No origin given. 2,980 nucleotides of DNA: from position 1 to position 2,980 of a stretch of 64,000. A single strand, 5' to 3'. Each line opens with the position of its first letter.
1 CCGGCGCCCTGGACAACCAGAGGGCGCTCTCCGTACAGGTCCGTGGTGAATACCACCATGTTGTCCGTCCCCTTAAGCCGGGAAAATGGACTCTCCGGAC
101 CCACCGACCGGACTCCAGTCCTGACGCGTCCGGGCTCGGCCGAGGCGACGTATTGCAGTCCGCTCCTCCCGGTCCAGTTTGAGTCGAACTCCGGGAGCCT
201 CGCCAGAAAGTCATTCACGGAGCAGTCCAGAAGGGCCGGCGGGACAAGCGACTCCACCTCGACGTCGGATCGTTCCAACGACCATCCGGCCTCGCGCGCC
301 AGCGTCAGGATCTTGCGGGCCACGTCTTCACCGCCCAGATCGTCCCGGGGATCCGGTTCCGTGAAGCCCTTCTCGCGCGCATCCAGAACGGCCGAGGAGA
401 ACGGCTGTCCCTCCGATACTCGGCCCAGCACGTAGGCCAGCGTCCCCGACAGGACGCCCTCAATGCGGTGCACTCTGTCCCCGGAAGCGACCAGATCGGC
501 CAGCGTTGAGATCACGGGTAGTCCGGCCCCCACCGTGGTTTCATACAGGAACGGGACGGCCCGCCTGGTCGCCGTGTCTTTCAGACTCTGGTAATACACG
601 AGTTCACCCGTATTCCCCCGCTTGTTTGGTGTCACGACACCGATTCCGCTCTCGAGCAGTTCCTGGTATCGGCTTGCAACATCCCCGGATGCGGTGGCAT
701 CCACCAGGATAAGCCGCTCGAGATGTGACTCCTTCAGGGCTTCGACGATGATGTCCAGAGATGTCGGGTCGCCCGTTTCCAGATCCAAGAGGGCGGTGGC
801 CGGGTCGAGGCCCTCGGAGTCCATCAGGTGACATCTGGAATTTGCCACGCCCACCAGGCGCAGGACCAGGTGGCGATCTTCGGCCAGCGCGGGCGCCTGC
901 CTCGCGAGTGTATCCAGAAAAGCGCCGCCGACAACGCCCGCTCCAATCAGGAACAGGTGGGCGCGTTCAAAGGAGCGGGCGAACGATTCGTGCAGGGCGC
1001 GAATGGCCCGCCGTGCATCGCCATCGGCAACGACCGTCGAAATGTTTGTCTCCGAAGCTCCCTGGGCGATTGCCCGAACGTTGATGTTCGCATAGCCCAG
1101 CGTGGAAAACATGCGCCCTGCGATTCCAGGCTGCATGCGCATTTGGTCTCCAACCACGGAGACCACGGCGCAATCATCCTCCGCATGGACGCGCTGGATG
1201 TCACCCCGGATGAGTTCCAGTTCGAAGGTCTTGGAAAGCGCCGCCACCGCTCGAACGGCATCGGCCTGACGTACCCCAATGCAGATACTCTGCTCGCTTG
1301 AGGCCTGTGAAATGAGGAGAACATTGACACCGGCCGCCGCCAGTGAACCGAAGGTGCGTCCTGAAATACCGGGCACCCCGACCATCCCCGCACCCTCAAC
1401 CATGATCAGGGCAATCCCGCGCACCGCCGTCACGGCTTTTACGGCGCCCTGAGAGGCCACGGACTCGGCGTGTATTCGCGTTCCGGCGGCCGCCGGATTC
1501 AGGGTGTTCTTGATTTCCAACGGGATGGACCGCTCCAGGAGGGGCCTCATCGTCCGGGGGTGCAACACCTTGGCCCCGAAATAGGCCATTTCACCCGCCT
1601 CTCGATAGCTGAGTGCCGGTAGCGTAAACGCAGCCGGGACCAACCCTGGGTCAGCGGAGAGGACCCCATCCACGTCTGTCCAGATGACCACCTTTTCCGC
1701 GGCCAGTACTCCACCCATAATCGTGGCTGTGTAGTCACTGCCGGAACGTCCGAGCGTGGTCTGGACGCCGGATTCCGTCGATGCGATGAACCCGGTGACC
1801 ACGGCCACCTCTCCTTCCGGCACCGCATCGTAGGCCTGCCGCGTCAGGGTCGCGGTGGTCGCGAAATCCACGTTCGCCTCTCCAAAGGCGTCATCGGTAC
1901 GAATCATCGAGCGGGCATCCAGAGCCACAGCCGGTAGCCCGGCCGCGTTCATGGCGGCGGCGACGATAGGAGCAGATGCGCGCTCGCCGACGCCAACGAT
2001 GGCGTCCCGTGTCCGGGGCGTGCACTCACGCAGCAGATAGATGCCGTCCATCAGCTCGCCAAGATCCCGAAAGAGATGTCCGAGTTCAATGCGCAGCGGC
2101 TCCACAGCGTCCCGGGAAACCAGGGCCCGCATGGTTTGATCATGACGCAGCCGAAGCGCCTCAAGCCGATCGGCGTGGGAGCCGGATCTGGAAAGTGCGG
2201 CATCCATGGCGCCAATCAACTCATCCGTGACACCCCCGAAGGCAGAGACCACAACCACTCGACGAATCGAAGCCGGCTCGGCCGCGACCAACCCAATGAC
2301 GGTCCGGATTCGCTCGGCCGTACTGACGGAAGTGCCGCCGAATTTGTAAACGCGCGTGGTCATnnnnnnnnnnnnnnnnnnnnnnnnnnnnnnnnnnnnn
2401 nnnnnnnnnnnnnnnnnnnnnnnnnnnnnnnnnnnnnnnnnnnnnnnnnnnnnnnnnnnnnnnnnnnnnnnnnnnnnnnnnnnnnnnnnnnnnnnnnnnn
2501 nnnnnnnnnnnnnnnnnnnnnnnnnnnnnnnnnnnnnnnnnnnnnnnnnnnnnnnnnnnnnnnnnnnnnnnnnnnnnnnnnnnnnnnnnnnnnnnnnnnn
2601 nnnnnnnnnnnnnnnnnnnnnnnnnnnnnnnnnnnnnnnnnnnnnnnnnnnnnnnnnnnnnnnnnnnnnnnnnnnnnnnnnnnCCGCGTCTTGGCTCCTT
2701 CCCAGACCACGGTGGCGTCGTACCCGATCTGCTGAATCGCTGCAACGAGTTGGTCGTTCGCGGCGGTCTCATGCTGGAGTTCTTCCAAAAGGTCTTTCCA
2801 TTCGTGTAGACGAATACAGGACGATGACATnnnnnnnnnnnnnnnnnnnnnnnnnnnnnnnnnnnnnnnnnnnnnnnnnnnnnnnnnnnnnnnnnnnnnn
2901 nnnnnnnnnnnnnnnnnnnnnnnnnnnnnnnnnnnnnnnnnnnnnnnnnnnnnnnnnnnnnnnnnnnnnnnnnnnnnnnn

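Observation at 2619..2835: Mer-operon deletion scar next to tRNA-Ala: in-frame 49-aa fusion of a regulator N-terminus to a transporter C-terminus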

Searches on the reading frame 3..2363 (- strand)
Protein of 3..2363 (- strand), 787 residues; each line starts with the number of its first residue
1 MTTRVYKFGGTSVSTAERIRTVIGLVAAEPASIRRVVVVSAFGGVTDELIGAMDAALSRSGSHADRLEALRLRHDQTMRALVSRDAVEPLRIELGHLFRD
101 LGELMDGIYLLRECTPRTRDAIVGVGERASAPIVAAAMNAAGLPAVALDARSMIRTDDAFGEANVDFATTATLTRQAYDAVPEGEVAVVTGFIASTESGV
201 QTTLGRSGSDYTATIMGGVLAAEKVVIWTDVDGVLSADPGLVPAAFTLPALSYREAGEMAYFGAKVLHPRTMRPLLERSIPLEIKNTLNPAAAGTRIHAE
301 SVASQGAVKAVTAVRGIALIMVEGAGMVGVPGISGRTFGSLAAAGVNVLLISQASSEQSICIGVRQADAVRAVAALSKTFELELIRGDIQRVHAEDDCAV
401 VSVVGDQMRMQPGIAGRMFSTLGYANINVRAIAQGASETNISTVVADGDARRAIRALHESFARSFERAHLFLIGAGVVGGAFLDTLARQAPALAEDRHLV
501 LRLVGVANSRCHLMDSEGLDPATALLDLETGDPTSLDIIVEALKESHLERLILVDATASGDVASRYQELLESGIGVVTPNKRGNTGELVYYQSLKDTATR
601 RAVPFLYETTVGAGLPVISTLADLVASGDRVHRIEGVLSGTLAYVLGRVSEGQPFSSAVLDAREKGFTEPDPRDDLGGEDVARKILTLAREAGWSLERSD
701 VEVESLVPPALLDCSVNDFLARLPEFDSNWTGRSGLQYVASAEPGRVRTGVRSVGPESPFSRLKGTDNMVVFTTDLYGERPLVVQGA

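Call 50: find_homologous_proteins(query=window:3-2363:-, max_evalue=1e-50)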
Query window:3-2363:- (787 aa): 7608 proteins with E <= 1e-50 among 8000 candidates; the best 120 are listed.
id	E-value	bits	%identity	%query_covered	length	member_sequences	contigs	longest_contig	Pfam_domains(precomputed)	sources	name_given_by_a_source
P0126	0.0e+0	1688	100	100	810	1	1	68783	PF00696.34,PF22468.3,PF01842.32,PF00742.25,PF13840.13,PF03447.23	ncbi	-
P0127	0.0e+0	1507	89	100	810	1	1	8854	PF00696.34,PF22468.3,PF01842.32,PF00742.25,PF13840.13,PF03447.23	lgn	-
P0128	0.0e+0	1351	81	100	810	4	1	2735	PF00696.34,PF22468.3,PF01842.32,PF00742.25,PF13840.13,PF03447.23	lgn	-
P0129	0.0e+0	1282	76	100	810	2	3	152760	PF00696.34,PF22468.3,PF01842.32,PF00742.25,PF13840.13,PF03447.23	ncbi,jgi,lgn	ncbi:MAG: aspartokinase/homoserine dehydrogenase 1 [Rhodothermales bacterium]|jgi:aspartokinase/homo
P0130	0.0e+0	1229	74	100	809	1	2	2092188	PF00696.34,PF22468.3,PF01842.32,PF00742.25,PF13840.13,PF03447.23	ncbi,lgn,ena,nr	ncbi:MAG: bifunctional aspartate kinase/homoserine dehydrogenase I [Rhodothermales bacterium]|nr:bif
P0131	0.0e+0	1210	73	100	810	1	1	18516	PF00696.34,PF22468.3,PF01842.32,PF00742.25,PF13840.13,PF03447.23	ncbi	-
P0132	0.0e+0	1207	73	100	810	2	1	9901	PF00696.34,PF22468.3,PF01842.32,PF00742.25,PF13840.13,PF03447.23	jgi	jgi:bifunctional aspartokinase / homoserine dehydrogenase 1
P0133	0.0e+0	1034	66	99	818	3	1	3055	PF00696.34,PF22468.3,PF01842.32,PF00742.25,PF13840.13,PF03447.23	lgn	-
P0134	0.0e+0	1032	65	99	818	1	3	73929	PF00696.34,PF22468.3,PF01842.32,PF00742.25,PF13840.13,PF03447.23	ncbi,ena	-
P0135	0.0e+0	1024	65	99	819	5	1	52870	PF00696.34,PF22468.3,PF01842.32,PF00742.25,PF13840.13,PF03447.23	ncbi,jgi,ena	-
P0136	0.0e+0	1019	64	100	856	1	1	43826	PF00696.34,PF22468.3,PF01842.32,PF00742.25,PF13840.13,PF03447.23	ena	-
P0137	1.6e-294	997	62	100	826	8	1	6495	PF00696.34,PF22468.3,PF01842.32,PF00742.25,PF13840.13,PF03447.23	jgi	jgi:aspartokinase/homoserine dehydrogenase 1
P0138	1.5e-293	994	63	99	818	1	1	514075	PF00696.34,PF22468.3,PF01842.32,PF00742.25,PF13840.13,PF03447.23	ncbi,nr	ncbi:MAG: bifunctional aspartokinase I/homoserine dehydrogenase I [Rhodothermaceae bacterium]|nr:MAG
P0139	7.8e-293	991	63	99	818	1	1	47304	PF00696.34,PF22468.3,PF01842.32,PF00742.25,PF13840.13,PF03447.23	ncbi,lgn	-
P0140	1.1e-291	988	61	99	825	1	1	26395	PF00696.34,PF22468.3,PF01842.32,PF00742.25,PF13840.13,PF03447.23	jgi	jgi:bifunctional aspartokinase / homoserine dehydrogenase 1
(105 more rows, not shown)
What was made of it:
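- Tried and rejected: ThrA was the anchor that worked (call 50).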

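Call 51: find_encoding_contigs(protein=P0127, flank=10000, max_places=4)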
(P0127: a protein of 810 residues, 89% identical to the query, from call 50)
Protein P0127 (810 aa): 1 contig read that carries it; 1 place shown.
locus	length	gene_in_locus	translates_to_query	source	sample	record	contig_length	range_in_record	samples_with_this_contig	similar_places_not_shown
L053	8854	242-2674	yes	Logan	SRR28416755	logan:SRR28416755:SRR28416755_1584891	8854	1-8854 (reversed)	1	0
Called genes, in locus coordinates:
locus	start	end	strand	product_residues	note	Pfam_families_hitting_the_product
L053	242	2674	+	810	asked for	PF00696:AA_kinase, PF01842:ACT (faint), PF13840:ACT_7 (weak), PF22468:ACT_9, PF13840:ACT_7, PF22468:ACT_9, PF03447:NAD_binding_3, PF00742:Homoserine_dh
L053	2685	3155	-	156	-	PF04093:MreD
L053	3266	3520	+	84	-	PF11297:DUF3098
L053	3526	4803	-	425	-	PF07075:NamZ_N, PF20732:NamZ_C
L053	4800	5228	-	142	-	PF00334:NDK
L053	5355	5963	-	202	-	-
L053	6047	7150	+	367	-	PF00266:Aminotran_5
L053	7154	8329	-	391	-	PF00072:Response_reg, PF07228:SpoIIE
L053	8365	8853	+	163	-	?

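Call 52: find_encoding_contigs(protein=P0129, flank=10000, max_places=4)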
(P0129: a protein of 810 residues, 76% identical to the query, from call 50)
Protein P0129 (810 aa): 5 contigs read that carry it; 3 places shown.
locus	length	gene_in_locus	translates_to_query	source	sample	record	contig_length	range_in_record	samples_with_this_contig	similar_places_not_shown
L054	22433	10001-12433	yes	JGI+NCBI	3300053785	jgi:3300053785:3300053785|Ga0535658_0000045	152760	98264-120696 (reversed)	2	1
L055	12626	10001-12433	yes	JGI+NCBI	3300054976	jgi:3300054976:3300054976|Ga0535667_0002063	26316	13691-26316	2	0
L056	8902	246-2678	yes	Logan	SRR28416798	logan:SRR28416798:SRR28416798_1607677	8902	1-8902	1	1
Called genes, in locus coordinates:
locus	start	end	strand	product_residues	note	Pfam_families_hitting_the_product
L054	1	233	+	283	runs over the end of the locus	PF02230:Abhydrolase_2 (faint)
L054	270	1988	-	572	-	PF07969:Amidohydro_3, PF01979:Amidohydro_1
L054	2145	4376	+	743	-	PF06452:CBM9_1 (faint), PF19313:DUF5916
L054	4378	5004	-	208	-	-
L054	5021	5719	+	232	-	PF00072:Response_reg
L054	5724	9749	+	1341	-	PF07494:Reg_prop (faint), PF07495:Y_Y_Y, PF00512:HisKA, PF02518:HATPase_c, PF00072:Response_reg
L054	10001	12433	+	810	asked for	PF00696:AA_kinase, PF01842:ACT (weak), PF13840:ACT_7 (weak), PF22468:ACT_9, PF13840:ACT_7, PF22468:ACT_9, PF03447:NAD_binding_3, PF00742:Homoserine_dh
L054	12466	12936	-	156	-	PF04093:MreD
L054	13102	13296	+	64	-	PF11297:DUF3098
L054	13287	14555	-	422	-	PF07075:NamZ_N, PF20732:NamZ_C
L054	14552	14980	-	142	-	PF00334:NDK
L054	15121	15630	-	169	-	-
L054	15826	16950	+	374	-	PF00266:Aminotran_5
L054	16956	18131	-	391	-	PF00072:Response_reg, PF07228:SpoIIE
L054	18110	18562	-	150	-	PF13581:HATPase_c_2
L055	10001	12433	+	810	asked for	PF00696:AA_kinase, PF01842:ACT (weak), PF13840:ACT_7 (weak), PF22468:ACT_9, PF13840:ACT_7, PF22468:ACT_9, PF03447:NAD_binding_3, PF00742:Homoserine_dh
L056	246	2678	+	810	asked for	PF00696:AA_kinase, PF01842:ACT (weak), PF13840:ACT_7 (weak), PF22468:ACT_9, PF13840:ACT_7, PF22468:ACT_9, PF03447:NAD_binding_3, PF00742:Homoserine_dh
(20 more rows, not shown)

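Call 53: find_encoding_contigs(protein=P0130, flank=10000, max_places=3)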
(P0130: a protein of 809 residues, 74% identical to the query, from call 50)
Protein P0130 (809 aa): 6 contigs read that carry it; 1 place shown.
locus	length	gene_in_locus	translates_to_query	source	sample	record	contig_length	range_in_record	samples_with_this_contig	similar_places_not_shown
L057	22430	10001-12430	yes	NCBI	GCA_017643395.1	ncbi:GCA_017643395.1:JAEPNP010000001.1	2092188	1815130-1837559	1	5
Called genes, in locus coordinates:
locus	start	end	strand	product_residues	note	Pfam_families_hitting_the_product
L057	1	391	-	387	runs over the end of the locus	PF05684:DUF819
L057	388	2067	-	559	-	PF07969:Amidohydro_3, PF01979:Amidohydro_1 (weak), PF07969:Amidohydro_3, PF01979:Amidohydro_1 (weak)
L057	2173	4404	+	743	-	PF19313:DUF5916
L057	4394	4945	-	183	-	-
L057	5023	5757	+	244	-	PF00072:Response_reg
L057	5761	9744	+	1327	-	PF07494:Reg_prop (faint), PF07495:Y_Y_Y, PF00512:HisKA, PF02518:HATPase_c, PF00072:Response_reg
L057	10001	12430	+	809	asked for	PF00696:AA_kinase, PF01842:ACT (faint), PF13840:ACT_7, PF22468:ACT_9, PF13840:ACT_7, PF22468:ACT_9, PF03447:NAD_binding_3, PF00742:Homoserine_dh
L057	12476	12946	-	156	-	PF04093:MreD (weak)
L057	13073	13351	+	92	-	PF11297:DUF3098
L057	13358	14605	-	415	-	PF07075:NamZ_N, PF20732:NamZ_C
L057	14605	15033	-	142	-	PF00334:NDK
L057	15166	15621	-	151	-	-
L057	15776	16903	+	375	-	PF00266:Aminotran_5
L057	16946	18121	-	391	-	PF00072:Response_reg, PF07228:SpoIIE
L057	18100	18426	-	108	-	PF13581:HATPase_c_2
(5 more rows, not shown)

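Call 59: find_encoding_contigs(protein=P0126, flank=10000, max_places=8)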
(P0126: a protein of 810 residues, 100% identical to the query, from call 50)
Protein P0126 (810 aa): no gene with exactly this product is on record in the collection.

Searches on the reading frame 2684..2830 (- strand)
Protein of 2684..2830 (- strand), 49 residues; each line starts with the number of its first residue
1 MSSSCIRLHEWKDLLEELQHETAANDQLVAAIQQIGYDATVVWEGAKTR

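Call 11: find_encoding_contigs(protein=window:2684-2830:-, flank=10000, max_places=10)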
Protein seq(49 aa) (49 aa): no gene with exactly this product is on record in the collection.
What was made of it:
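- On Independent small-protein family: The exact sequence is not on record as a called gene product in the gene-position collection (call 11).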

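Call 14: find_homologous_proteins(query=window:2684-2830:-, max_evalue=0.01)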
Query seq(49 aa): no candidate shares three 5-residue words with the query. No homologue found.
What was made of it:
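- Tried and rejected: Protein word search with the 49-aa query: failed because the query is too short (call 14).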

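Call 26: search_protein_families(library=pfam, proteins=[window:2684-2830:-], max_evalue=0.01)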
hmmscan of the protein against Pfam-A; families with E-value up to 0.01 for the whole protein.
seq(49 aa): 0 families

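Call 31: search_protein_representatives(protein=window:2684-2830:-)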
Query: 49 residues. Proteins with E-value up to 0.001 (for the whole library): 2; up to 1e-10: 0; up to 1e-30: 0. The best 2 are listed.
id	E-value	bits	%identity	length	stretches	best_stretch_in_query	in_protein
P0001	2.3e-05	40.1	36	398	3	10-37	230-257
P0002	2.6e-05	39.9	68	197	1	19-49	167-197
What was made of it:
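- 2681..2830 (-): 49-aa chimeric ORF (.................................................): relic of a second regulator-MerTP module. No small homologues (call 31).
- On Independent small-protein family: phmmer against 1.84e9 representatives gives no small homologue (call 31).
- phmmer against 1.84e9 representatives finds only a 197-aa MerTP and one spurious hit (call 31).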

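Call 45: find_related_loci(query=window:2684-2830:-, collection=metagenome_contigs, flank=6000)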
Query seq(49 aa) (49 aa) in metagenome_contigs; peptide patterns used: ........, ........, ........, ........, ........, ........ (x = any residue, [..] = any of these).
480 stretches matched a pattern; 13 encode a relative of the query (tblastn E <= 1e-3); 13 distinct loci.
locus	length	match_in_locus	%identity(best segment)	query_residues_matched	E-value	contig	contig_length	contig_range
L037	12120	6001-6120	43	10-49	5e-6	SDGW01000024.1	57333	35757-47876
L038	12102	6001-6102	44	16-49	6e-6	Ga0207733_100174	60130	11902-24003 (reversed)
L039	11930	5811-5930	43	10-49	8e-6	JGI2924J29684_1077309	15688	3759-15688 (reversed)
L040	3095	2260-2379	40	10-49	1e-5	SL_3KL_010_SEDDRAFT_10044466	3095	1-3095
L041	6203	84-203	40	10-49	2e-5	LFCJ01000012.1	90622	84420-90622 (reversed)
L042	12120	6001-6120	40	10-49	2e-5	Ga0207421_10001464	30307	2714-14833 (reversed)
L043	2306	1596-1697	41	16-49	2e-5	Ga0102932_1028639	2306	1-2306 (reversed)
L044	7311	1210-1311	44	16-49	2e-5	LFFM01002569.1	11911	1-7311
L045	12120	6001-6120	40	10-49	2e-5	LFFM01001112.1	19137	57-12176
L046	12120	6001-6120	40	10-49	2e-5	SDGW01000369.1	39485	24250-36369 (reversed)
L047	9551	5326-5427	44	16-49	2e-5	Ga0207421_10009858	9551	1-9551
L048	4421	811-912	41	16-49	2e-5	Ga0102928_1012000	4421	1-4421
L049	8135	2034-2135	44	16-49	3e-5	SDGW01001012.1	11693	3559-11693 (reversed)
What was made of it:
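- On Independent small-protein family: The back-translated scan of JGI metagenomes gives only the C-termini of MerTP-like genes (call 45).
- The JGI metagenome scan finds no other copy of the fusion (call 45). No homologous small protein exists anywhere (calls 31, 45), and its exact sequence is not on record as a called gene product in the gene-position collection (call 11).
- Tried and rejected: JGI metagenome scan with the 49-aa protein: only distant MerTP-like C-termini (call 45).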

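Call 57: search_protein_families(library=ncbifam, proteins=[window:2684-2830:-], max_evalue=0.00001)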
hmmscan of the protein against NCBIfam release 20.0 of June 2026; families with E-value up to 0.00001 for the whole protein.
seq(49 aa): 0 families
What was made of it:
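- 2681..2830 (-): No Pfam or NCBIfam hit (calls 26, 57).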

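Call 78: predict_structure(protein=window:2684-2830:-)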
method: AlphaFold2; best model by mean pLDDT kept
length: 49 residues; sequences in the alignment: 1
mean_pLDDT: 83.6   pTM: 0.43
mean pLDDT of the five models: 83.6, 77.2, 75.5, 74.1, 69.8
residues with pLDDT >= 90: 19; 70-90: 26; 50-70: 4; < 50: 0
segments of 3 or more residues with pLDDT < 50: none
pLDDT, mean of each block of 10 residues (from residue 1): 83 93 91 77 73
secondary structure, 60 per line:
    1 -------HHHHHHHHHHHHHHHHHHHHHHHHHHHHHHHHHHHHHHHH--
elements in order: H8-47
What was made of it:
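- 2681..2830 (-): Predicted as a single helix, residues 8-47 (call 78).
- A confident single-helix prediction (pLDDT 84, call 78).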
